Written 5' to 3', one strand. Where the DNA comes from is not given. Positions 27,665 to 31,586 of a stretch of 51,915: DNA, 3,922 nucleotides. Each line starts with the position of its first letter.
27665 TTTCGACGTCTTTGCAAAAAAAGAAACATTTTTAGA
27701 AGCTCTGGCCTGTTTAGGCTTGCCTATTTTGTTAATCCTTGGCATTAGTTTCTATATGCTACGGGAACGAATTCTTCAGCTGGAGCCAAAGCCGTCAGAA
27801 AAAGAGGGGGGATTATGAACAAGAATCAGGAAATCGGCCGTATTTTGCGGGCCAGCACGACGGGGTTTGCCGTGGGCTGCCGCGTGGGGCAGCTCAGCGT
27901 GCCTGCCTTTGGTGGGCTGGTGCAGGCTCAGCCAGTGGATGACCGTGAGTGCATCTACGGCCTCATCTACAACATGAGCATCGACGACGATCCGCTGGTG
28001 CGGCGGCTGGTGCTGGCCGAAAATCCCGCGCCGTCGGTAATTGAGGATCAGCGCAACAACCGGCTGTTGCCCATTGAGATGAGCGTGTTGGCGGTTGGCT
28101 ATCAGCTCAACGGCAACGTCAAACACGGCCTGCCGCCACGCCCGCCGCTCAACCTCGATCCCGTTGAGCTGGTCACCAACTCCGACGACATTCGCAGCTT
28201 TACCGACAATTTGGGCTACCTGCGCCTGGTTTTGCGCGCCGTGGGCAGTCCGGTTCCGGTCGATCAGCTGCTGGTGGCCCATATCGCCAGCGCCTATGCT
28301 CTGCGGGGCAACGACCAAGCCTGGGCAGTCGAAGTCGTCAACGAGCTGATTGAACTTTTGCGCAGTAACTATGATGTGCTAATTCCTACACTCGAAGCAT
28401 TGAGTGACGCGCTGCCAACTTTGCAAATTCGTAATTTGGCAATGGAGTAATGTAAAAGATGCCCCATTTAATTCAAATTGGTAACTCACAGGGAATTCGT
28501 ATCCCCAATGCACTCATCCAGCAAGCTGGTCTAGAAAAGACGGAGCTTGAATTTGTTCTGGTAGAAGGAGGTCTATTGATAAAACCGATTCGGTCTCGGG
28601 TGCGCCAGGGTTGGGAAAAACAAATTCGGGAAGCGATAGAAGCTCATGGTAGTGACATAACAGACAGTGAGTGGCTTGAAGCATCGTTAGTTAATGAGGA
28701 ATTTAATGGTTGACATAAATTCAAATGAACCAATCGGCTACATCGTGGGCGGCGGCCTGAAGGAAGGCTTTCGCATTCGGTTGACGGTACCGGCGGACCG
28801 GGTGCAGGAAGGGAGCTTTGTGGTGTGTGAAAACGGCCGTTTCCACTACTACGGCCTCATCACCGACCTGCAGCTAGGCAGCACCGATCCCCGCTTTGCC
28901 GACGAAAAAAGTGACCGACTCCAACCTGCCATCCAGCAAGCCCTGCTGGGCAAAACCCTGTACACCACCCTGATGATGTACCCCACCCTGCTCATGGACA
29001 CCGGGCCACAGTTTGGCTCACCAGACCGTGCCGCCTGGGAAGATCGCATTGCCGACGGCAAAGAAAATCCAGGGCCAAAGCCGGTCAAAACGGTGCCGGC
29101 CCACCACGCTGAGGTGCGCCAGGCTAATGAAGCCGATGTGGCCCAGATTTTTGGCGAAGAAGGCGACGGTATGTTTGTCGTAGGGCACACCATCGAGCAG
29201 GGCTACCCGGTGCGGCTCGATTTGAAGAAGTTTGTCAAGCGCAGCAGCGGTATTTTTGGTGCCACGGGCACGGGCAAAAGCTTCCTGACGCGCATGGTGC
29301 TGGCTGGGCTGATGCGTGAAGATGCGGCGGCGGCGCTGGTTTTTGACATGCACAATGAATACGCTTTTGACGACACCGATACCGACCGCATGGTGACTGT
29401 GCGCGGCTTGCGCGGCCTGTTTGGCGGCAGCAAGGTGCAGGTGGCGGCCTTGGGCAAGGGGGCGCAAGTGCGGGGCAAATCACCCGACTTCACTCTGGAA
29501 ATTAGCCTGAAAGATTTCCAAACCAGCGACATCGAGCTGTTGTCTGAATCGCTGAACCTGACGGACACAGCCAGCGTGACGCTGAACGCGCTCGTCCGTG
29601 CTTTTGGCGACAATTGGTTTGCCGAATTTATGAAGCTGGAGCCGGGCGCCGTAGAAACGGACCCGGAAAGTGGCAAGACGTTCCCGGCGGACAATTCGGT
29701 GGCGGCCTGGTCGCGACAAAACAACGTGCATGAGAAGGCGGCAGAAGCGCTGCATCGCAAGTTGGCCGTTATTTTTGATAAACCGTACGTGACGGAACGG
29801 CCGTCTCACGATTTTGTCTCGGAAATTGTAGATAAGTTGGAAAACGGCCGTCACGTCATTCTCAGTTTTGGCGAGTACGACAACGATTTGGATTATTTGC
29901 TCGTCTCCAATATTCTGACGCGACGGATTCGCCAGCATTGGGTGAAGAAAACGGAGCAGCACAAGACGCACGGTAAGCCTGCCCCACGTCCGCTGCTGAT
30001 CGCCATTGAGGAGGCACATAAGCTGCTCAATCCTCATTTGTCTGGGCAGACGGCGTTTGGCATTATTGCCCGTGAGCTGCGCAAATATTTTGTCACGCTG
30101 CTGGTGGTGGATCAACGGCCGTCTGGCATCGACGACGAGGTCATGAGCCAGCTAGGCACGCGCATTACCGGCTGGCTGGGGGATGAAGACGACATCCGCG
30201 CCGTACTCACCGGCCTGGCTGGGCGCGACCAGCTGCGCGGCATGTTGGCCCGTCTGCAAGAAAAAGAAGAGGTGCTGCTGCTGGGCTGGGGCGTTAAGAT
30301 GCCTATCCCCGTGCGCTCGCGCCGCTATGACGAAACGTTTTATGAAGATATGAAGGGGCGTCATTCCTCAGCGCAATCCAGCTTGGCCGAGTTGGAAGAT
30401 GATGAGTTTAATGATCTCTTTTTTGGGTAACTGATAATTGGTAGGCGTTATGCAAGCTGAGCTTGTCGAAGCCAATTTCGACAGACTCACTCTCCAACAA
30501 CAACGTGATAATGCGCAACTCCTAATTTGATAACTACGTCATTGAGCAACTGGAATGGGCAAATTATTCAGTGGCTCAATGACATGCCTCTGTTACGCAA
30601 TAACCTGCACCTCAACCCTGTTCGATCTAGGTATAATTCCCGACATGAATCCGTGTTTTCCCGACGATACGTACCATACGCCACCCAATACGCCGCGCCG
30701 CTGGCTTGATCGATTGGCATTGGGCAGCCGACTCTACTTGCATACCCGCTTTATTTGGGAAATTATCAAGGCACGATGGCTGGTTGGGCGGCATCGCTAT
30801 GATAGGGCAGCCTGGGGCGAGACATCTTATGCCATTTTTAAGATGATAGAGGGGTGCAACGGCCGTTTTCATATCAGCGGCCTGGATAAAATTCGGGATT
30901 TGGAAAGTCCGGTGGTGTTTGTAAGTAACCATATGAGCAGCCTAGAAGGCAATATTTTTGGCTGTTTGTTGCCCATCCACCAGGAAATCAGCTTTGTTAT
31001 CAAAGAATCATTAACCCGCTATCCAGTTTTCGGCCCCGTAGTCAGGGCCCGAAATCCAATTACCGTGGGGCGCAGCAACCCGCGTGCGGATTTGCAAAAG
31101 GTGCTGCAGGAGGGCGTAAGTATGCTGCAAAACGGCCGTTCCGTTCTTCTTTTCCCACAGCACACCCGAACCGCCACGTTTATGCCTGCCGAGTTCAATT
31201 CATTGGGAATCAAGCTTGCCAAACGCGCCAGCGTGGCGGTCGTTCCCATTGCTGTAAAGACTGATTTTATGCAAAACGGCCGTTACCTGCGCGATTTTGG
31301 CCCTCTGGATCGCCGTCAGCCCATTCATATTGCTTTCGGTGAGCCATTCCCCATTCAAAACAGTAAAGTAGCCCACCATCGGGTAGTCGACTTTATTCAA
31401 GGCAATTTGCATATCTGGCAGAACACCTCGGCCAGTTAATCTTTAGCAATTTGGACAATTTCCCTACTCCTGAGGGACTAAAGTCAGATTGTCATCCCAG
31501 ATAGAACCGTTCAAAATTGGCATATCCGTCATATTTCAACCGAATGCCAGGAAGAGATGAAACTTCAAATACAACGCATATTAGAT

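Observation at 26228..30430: Five-gene NurA / membrane protein / HAS-barrel protein / AbrB-MazE / HerA operon: candidate undescribed nuclease-ATPase system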

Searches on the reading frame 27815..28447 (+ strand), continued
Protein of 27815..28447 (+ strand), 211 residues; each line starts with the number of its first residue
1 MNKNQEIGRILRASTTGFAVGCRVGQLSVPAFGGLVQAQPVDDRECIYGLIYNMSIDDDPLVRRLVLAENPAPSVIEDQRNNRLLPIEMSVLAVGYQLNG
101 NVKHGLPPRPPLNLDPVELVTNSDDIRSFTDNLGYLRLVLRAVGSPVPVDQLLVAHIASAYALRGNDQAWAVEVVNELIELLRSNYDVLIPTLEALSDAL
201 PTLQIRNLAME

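Call 80: fold_search(model_id=the predicted structure, library=pdb)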
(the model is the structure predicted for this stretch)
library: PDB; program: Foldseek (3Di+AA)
matches with E <= 10: 420; with E <= 0.001: 44
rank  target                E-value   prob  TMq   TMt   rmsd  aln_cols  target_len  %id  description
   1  9x1m_A                1.2e-05  1.00  0.43  0.17   4.4       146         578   18  The cryo-EM structure of HerA-NurA complex with AMPPNP and dsDNA from Thermococcus kodakarensis (released 2026-02-04)
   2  9c1m_M                4.0e-05  1.00  0.40  0.15   2.5       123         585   17  HerA-DUF assembly 1 (released 2025-06-04)
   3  8zit_Q                4.8e-05  1.00  0.40  0.15   2.8       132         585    9  DUF4297-HerA complex with DNA and ATPgamaS (released 2025-03-12)
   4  9c1m_Q                6.7e-05  1.00  0.44  0.17   2.3       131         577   17  HerA-DUF assembly 1 (released 2025-06-04)
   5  8ziq_N                7.5e-05  1.00  0.38  0.15   3.4       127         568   11  HerA-DUF4297 complex with DNA (released 2025-03-12)
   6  8ziq_O                1.1e-04  1.00  0.37  0.15   3.2       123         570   11  HerA-DUF4297 complex with DNA (released 2025-03-12)
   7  8ziq_M                1.3e-04  1.00  0.37  0.14   3.2       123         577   11  HerA-DUF4297 complex with DNA (released 2025-03-12)
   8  8zir_P                1.3e-04  1.00  0.39  0.16   3.0       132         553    8  DUF4297-HerA complex (released 2025-03-12)
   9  8wld_M                1.3e-04  1.00  0.41  0.14   7.2       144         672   13  Cryo-EM structure of SIR2/HerA antiphage complex (released 2024-09-11)
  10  9c1n_R                1.5e-04  1.00  0.42  0.16   3.8       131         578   17  HerA-DUF4297 assembly 2 (released 2025-06-04)
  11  8zir_M                1.5e-04  1.00  0.37  0.16   3.2       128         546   10  DUF4297-HerA complex (released 2025-03-12)
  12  4d2i_B                1.5e-04  1.00  0.39  0.19   5.1       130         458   19  Crystal structure of the HerA hexameric DNA translocase from Sulfolobus solfataricus bound to AMP-PNP (released 2014-12-03)
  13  9x1l_A                1.5e-04  1.00  0.38  0.16   5.4       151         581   18  The cryo-EM structure of HerA-NurA complex with AMPPNP from Thermococcus kodakarensis (released 2026-02-04)
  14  8zir_Q                1.7e-04  1.00  0.37  0.15   3.3       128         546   11  DUF4297-HerA complex (released 2025-03-12)
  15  8zit_O                1.7e-04  1.00  0.40  0.16   3.2       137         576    9  DUF4297-HerA complex with DNA and ATPgamaS (released 2025-03-12)
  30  7wrx_E                4.4e-04  1.00  0.33  0.13   5.8       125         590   17  Structure of Deinococcus radiodurans HerA-ADP complex (released 2023-02-01)
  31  8zit_M                4.6e-04  1.00  0.41  0.16   2.8       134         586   10  DUF4297-HerA complex with DNA and ATPgamaS (released 2025-03-12)
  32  7wrx_A                4.6e-04  1.00  0.33  0.13   6.0       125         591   18  Structure of Deinococcus radiodurans HerA-ADP complex (released 2023-02-01)
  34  8zit_N                5.2e-04  1.00  0.36  0.14   2.9       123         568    9  DUF4297-HerA complex with DNA and ATPgamaS (released 2025-03-12)
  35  7wrx_B                5.2e-04  1.00  0.34  0.13   5.1       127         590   18  Structure of Deinococcus radiodurans HerA-ADP complex (released 2023-02-01)
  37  7f6d_A                6.1e-04  1.00  0.38  0.17   4.8       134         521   17  Reconstruction of the HerA-NurA complex from Deinococcus radiodurans (released 2022-06-29)
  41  7wrx_C                7.3e-04  1.00  0.37  0.15   5.6       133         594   16  Structure of Deinococcus radiodurans HerA-ADP complex (released 2023-02-01)
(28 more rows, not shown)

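Call 83: search_dna_similar(query=window:27815-28447:+, collection=plasmids, mode=protein, max_evalue=0.001, max_rows=10)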
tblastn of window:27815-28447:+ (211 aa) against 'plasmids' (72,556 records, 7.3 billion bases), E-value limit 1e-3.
No match.

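Call 84: search_dna_similar(query=window:27815-28447:+, collection=phages, mode=protein, max_evalue=0.001, max_rows=10)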
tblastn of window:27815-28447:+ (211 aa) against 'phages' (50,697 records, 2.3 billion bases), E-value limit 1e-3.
No match.

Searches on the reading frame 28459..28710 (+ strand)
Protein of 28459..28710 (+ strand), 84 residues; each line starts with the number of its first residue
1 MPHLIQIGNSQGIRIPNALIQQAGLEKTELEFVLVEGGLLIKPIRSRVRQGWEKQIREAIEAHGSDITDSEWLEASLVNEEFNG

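Call 3: search_protein_families(library=pfam, proteins=[window:28459-28710:+], max_evalue=1)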
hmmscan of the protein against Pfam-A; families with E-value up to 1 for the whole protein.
window:28459-28710:+ (84 aa): 2 families
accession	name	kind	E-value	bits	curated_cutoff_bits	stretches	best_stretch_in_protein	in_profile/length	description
PF04014.23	MazE_antitoxin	-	4.5e-09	36.5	24.7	1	6-47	3-46/48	Antidote-toxin recognition MazE, bacterial antitoxin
PF24279.1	HVO_2525_N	-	0.16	12.6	27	1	27-56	86-113/135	HVO_2525, N-terminal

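Call 4: search_protein_families(library=padloc, proteins=[window:28459-28710:+], max_evalue=1)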
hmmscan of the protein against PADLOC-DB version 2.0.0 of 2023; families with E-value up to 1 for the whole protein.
window:28459-28710:+ (84 aa): 0 families

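Call 5: search_protein_families(library=ncbifam, proteins=[window:28459-28710:+], max_evalue=1)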
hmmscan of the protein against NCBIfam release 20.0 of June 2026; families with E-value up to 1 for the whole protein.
window:28459-28710:+ (84 aa): 3 families
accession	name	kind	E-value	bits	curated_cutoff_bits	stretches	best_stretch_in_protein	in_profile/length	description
NF007312.0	PRK09798.1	equivalog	0.00059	20.2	113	1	7-46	9-49/82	type II toxin-antitoxin system antitoxin MazE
TIGR02609.1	doc_partner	hypoth_equivalog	0.01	16.2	55.9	1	5-57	4-55/74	putative addiction module antidote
TIGR00242.1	TIGR00242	equivalog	0.094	12.6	98.35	1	5-64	80-133/144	division/cell wall cluster transcriptional repressor MraZ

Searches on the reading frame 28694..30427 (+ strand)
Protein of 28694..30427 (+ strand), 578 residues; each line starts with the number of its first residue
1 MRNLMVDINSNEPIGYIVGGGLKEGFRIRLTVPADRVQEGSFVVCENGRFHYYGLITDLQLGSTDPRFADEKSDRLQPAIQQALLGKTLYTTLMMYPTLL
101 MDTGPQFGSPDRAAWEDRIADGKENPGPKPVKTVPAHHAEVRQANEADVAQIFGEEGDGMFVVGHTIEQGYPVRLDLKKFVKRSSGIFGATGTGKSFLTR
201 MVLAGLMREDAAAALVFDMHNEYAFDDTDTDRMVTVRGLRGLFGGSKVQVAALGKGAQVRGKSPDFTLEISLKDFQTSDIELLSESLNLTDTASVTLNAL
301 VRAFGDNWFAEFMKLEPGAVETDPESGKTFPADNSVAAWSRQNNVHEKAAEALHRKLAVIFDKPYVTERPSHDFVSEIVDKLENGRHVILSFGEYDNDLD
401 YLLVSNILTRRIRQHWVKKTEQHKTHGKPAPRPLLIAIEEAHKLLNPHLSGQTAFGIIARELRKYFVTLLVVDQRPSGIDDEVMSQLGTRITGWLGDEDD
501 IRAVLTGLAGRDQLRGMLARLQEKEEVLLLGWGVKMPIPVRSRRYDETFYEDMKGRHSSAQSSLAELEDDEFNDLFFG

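Call 3: search_protein_families(library=pfam, proteins=[window:28694-30427:+], max_evalue=1)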
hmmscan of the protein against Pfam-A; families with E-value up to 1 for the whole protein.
window:28694-30427:+ (578 aa): 9 families
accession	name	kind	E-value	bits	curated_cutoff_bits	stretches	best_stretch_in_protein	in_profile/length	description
PF01935.23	DUF87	-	2.9e-27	96.7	23.2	1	162-411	2-219/220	Helicase HerA, central domain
PF09378.16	HAS-barrel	-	0.00033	21.1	25.2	1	14-71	1-51/90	HAS barrel domain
PF13401.12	AAA_22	-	0.00057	20.6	27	1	187-209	10-32/130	AAA domain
PF05872.18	HerA_C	-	0.0045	16.1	22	1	458-492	284-318/502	Helicase HerA-like C-terminal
PF10412.15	TrwB_AAD_bind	-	0.016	14.6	20.5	1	181-224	14-56/387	Type IV secretion-system coupling protein DNA-binding domain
PF13671.12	AAA_33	-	0.19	12.5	27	0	334-369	47-83/143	AAA domain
PF15405.12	PH_5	-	0.2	12.2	30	1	412-439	32-59/135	Pleckstrin homology domain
PF06309.17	Torsin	-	0.24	12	27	1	187-220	58-91/127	Torsin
PF19044.6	P-loop_TraG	-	0.25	10.4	25.8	0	182-223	29-69/413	TraG P-loop domain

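Call 4: search_protein_families(library=padloc, proteins=[window:28694-30427:+], max_evalue=1)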
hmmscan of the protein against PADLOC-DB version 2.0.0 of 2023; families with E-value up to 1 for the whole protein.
window:28694-30427:+ (578 aa): 16 families
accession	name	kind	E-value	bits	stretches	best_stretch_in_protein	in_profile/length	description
PDLC04105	HerA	-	8.9e-30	101.8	2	354-541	344-534/576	-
PDLC04100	HerA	-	1.3e-18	65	2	426-541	433-554/580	-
PDLC04103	HerA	-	2.4e-18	63.8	2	432-544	440-558/579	-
PDLC02185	HerA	-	6.4e-17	59.5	2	427-542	440-561/585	-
PDLC04102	HerA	-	2.5e-15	53.8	2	426-544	498-621/654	-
PDLC04140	mad8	-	1.4e-14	52.3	1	163-541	6-298/314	mads_8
PDLC04106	HerA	-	1.1e-13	48.6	2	431-551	509-637/667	-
PDLC02188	HerA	-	9.9e-13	45.8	2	421-540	414-540/578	-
PDLC04097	HerA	-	5.4e-10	36.5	2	132-212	109-190/618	-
PDLC04098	HerA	-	3.4e-09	33.8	2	430-542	524-646/686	-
PDLC04104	HerA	-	4.4e-08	30.3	1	389-537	184-331/379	-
PDLC04107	HerA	-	1.4e-07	28.8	1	176-224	163-211/306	-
PDLC04099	HerA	-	8.9e-07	26.4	1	175-224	162-211/214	-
PDLC04101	HerA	-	3.9e-06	23.8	1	175-224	161-210/400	-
PDLC01055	HerA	-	1.3e-05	22.2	1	130-224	104-200/532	Type III coevolved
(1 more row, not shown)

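Call 5: search_protein_families(library=ncbifam, proteins=[window:28694-30427:+], max_evalue=1)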
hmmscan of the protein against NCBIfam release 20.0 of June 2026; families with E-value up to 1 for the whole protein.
window:28694-30427:+ (578 aa): 12 families
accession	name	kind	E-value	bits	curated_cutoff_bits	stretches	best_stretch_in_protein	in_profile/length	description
NF040937.1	HerA_Thermprot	equivalog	1.5e-25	89.6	800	2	375-546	297-465/487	DNA double-strand break repair helicase HerA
NF042943.1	HerA_antiphage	equivalog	5e-19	68.3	800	2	427-544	428-551/566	anti-phage-associated helicase HerA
NF040819.1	helicase_HerA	equivalog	2e-14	53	970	2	414-542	384-514/561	DNA double-strand break repair helicase HerA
NF042944.1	HerA_antiphage_2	equivalog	8.5e-14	51.2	850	2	422-543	417-543/576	anti-phage-associated helicase HerA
NF053655.1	CedD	equivalog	1.2e-13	50.6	600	2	399-541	386-524/527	DNA-translocating ATPase CedD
NF033849.1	ser_rich_anae_1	subfamily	1.7e-05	22.4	650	1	432-509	1017-1104/1163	serine-rich protein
TIGR03924.1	T7SS_EccC_a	equivalog_domain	0.00024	20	509.15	1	142-224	404-495/673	type VII secretion protein EccCa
NF045975.1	VirB4_plasma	equivalog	0.0084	13.8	590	1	160-224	490-556/894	Mbov_0397 family ICE element conjugal transfer ATPase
TIGR00929.1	VirB4_CagE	subfamily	0.01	14.1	643.1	1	187-221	442-476/792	VirB4 family type IV secretion/conjugal transfer ATPase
TIGR03925.1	T7SS_EccC_b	equivalog_domain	0.011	14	346.55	1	117-220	305-402/564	type VII secretion protein EccCb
NF045971.1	conju_CD1110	equivalog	0.05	11.9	325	1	173-224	406-457/752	VirB4-like conjugal transfer ATPase, CD1110 family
TIGR02142.1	modC_ABC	equivalog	0.1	11.9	285.05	1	183-213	24-53/353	molybdenum ABC transporter ATP-binding protein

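Call 25: search_solved_structures(query=window:28706-30427:+, max_evalue=0.001)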
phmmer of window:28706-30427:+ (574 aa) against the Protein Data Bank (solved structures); distinct sequences matched with E-value up to 0.001: 9.
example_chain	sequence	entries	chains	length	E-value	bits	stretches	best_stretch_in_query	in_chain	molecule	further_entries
4d2i_A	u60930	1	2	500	1e-20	77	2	372-540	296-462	HERA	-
8wiv_A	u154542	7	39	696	1e-17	67.1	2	426-534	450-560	Helicase HerA central domain-containing protein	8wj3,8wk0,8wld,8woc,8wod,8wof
9x1l_A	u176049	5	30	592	9.3e-13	50.7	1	427-538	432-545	DNA helicase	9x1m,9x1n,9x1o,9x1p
8xau_A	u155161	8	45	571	5.5e-10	41.6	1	175-537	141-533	ATP-binding protein | HerA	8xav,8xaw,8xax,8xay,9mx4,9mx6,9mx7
8ziq_M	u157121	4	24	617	1.6e-07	33.4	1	401-505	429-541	HerA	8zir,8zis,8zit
8yho_A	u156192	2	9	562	1.6e-07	33.4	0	136-220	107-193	DUF87 domain-containing protein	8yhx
9c1m_M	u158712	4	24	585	1.9e-06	29.9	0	426-492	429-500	ATP-binding protein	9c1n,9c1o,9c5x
8wet_A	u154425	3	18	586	2e-05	26.5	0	429-500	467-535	TdpA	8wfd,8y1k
8j4u_M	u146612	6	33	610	6.4e-05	24.8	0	423-535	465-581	Nucleoside triphosphate hydrolase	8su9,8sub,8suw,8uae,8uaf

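Call 74: search_solved_structures(query=window:28706-30427:+, max_evalue=10)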
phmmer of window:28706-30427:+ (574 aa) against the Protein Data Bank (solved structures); distinct sequences matched with E-value up to 10: 25.
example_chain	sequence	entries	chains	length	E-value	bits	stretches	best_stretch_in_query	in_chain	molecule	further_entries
4d2i_A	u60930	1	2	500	1e-20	77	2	372-540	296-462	HERA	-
8wiv_A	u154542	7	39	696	1e-17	67.1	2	426-534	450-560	Helicase HerA central domain-containing protein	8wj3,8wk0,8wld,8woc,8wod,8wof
9x1l_A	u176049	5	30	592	9.3e-13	50.7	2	427-538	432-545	DNA helicase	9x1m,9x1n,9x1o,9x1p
8xau_A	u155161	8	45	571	5.5e-10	41.6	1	175-537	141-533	ATP-binding protein | HerA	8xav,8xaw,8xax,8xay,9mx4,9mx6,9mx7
8ziq_M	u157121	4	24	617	1.6e-07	33.4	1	401-505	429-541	HerA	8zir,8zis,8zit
8yho_A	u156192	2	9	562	1.6e-07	33.4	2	136-220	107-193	DUF87 domain-containing protein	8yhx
9c1m_M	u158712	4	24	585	1.9e-06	29.9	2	426-492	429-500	ATP-binding protein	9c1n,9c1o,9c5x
8wet_A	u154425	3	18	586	2e-05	26.5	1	429-500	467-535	TdpA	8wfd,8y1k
8j4u_M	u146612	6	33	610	6.4e-05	24.8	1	423-535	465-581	Nucleoside triphosphate hydrolase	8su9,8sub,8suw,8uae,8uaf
6o1w_A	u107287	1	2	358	0.079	14.6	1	150-214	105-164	DNA translocase coupling protein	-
6o1x_A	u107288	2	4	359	0.079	14.6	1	150-214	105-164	DNA translocase coupling protein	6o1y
6o1z_A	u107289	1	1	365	0.082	14.6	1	150-214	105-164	DNA translocase coupling protein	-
9s4p_A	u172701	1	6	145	0.27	12.9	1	40-121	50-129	Sulerythrin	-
9s59_A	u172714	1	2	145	0.27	12.9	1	40-121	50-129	Sulerythrin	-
1j30_A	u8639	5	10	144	0.32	12.6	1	41-121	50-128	144aa long hypothetical rubrerythrin | Sulerythrin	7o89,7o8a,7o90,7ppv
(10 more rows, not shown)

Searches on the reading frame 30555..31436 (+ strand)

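Call 47: search_protein_families(library=pfam, proteins=[window:30555-31436:+], max_evalue=0.00001)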
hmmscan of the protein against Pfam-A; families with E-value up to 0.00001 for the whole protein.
window:30555-31436:+ (294 aa): 1 family
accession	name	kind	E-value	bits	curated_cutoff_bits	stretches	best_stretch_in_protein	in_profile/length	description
PF01553.26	Acyltransferase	-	9.9e-15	55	23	1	105-235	2-132/132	Acyltransferase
